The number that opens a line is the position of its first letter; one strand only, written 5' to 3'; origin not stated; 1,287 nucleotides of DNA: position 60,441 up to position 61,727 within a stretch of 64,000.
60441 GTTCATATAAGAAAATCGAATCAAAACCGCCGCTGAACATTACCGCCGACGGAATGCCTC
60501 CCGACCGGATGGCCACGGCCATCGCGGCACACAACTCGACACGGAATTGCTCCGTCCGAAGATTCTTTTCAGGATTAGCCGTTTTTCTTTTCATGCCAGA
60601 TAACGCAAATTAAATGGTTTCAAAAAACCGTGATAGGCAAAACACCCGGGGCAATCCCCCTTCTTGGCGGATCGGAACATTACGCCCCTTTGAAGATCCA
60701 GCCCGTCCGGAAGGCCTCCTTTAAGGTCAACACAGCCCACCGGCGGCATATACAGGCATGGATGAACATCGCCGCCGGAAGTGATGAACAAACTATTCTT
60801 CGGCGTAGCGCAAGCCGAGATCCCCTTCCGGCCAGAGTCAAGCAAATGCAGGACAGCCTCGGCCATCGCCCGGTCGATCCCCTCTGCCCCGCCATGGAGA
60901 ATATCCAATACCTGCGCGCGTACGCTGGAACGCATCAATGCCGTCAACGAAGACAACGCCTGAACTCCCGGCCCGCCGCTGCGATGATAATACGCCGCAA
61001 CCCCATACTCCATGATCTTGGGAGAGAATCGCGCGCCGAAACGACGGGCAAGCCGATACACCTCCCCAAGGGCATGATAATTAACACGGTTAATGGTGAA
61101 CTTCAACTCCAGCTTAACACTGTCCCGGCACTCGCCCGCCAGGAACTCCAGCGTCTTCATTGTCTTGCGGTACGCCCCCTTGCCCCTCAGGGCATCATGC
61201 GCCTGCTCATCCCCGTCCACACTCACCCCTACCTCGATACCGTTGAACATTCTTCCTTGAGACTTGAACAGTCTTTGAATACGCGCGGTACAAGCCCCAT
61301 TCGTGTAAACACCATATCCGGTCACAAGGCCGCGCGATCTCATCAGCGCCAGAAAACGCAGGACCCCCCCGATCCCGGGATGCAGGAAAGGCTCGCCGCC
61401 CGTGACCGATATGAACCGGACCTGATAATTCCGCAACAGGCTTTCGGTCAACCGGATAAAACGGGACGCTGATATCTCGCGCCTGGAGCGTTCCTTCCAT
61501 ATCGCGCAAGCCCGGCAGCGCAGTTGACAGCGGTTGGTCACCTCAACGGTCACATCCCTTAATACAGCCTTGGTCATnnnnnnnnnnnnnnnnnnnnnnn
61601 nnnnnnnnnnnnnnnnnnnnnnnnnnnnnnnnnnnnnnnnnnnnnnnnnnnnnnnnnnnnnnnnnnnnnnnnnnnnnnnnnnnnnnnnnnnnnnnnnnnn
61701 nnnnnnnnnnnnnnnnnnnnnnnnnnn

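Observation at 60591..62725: Tandem paralogous radical-SAM enzymes with SPASM/twitch C-terminal cysteine clusters, translationally coupled to a DegT aminotransferase and a PP-loop amidotransferase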

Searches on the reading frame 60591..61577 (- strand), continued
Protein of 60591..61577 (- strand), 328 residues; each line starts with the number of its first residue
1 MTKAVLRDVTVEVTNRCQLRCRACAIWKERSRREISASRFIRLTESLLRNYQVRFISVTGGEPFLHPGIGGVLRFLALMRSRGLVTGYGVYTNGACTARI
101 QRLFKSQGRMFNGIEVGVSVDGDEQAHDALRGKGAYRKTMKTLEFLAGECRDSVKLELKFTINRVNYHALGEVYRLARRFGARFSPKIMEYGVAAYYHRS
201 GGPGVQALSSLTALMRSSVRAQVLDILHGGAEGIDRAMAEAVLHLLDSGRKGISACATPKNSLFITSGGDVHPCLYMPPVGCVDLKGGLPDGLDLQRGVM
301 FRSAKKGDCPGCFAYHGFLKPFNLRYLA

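Call 76: find_encoding_contigs(protein=P0191, flank=5000, max_places=1)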
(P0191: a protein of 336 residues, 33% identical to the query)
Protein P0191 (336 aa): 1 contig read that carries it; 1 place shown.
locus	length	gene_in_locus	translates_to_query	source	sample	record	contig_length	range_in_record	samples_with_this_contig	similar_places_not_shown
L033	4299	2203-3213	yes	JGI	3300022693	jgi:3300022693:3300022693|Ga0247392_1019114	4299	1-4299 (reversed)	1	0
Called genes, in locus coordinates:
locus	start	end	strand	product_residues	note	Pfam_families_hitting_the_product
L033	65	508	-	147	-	PF27806:HxsD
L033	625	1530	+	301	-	-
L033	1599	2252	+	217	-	PF01522:Polysacc_deac_1 (faint), PF10096:DUF2334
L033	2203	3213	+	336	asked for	PF04055:Radical_SAM, PF13353:Fer4_12 (faint)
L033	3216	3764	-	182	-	PF01876:RNase_P_p30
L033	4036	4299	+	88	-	?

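Call 77: find_encoding_contigs(protein=P0188, flank=10000, max_places=1)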
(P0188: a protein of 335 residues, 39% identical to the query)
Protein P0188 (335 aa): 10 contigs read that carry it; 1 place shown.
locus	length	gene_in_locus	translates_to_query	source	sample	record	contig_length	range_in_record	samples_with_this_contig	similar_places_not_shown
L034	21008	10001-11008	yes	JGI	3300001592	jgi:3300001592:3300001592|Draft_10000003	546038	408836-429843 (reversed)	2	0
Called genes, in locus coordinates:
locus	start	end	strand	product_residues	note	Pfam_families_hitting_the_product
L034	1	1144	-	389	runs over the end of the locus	-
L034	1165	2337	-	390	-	PF04055:Radical_SAM, PF13186:SPASM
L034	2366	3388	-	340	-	PF01136:Peptidase_U32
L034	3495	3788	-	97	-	-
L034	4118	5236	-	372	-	PF04055:Radical_SAM, PF13186:SPASM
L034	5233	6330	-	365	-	PF04055:Radical_SAM, PF13186:SPASM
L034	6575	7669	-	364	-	PF13936:HTH_38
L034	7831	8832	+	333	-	PF01636:APH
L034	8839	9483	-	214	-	PF13186:SPASM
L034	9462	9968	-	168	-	PF04055:Radical_SAM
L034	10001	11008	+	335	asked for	PF04055:Radical_SAM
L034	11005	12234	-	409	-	PF04101:Glyco_tran_28_C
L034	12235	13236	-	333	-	PF13353:Fer4_12, PF04055:Radical_SAM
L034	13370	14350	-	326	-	-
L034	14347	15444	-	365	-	PF00155:Aminotran_1_2, PF01041:DegT_DnrJ_EryC1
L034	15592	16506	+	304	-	-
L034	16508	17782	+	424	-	PF04055:Radical_SAM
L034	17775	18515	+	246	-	PF10096:DUF2334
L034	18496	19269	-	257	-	-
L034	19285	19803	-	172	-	PF13358:DDE_3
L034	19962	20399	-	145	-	PF13384:HTH_23 (weak), PF13551:HTH_29, PF13565:HTH_32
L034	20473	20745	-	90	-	-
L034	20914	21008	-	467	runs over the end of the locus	PF13353:Fer4_12 (weak), PF04055:Radical_SAM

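Call 81: search_protein_families(library=padloc, proteins=[window:60591-61577:-], max_evalue=0.001)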
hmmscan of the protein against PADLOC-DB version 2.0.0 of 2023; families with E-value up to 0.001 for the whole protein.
window:60591-61577:- (328 aa): 2 families
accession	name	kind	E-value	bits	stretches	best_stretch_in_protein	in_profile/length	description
PDLC02903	pVip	-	2.2e-09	35.2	1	10-168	3-151/257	Viperins not associated with kinases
PDLC02904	pVip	-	6.3e-08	30.5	1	13-168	9-155/262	Viperins associated with kinases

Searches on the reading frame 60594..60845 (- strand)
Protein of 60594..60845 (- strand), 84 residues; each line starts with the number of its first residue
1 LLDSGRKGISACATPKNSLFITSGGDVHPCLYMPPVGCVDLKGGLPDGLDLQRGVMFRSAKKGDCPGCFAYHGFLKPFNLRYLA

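Call 56: search_solved_structures(query=A4, max_evalue=10, show_alignments=4)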
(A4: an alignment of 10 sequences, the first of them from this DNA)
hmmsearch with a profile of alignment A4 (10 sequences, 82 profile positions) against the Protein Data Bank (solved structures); distinct sequences matched with E-value up to 10: 2.
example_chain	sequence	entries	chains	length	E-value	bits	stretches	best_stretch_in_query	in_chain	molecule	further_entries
7qca_SDD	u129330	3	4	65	0.022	18.1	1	37-78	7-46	40S ribosomal protein S29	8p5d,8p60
4akr_A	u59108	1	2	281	0.83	13.1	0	5-46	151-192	F-ACTIN-CAPPING PROTEIN SUBUNIT ALPHA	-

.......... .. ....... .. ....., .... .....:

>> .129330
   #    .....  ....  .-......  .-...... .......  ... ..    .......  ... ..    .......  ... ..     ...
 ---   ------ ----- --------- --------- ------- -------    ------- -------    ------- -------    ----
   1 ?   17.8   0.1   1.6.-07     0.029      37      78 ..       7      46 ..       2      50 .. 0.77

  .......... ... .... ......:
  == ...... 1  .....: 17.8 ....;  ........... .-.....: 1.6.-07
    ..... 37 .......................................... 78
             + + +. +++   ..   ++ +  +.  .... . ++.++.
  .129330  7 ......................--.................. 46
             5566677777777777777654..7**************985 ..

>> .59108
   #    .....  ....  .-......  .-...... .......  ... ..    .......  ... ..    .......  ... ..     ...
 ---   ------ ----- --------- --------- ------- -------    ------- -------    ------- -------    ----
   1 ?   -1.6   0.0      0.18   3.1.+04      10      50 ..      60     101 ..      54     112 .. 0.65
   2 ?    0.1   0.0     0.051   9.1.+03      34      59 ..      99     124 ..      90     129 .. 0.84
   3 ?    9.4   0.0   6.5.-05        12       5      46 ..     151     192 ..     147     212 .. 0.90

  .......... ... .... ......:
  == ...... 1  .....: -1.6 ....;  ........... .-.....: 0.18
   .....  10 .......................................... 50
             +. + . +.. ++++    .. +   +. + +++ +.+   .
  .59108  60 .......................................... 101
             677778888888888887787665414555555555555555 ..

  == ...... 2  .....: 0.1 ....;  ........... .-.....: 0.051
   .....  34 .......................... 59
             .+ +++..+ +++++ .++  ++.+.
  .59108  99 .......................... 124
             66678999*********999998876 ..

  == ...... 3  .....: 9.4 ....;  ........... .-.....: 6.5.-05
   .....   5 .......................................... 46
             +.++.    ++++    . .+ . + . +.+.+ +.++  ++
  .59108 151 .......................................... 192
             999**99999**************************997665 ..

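Call 86: search_protein_families(library=ncbifam, proteins=[window:60594-60845:-], max_evalue=1)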
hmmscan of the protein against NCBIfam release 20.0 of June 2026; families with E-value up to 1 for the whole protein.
window:60594-60845:- (84 aa): 1 family
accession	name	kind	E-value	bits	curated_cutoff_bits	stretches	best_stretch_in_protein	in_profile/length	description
TIGR04303.1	GeoRSP_rSAM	equivalog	0.12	11.9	400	1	13-80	239-308/325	GeoRSP system radical SAM/SPASM protein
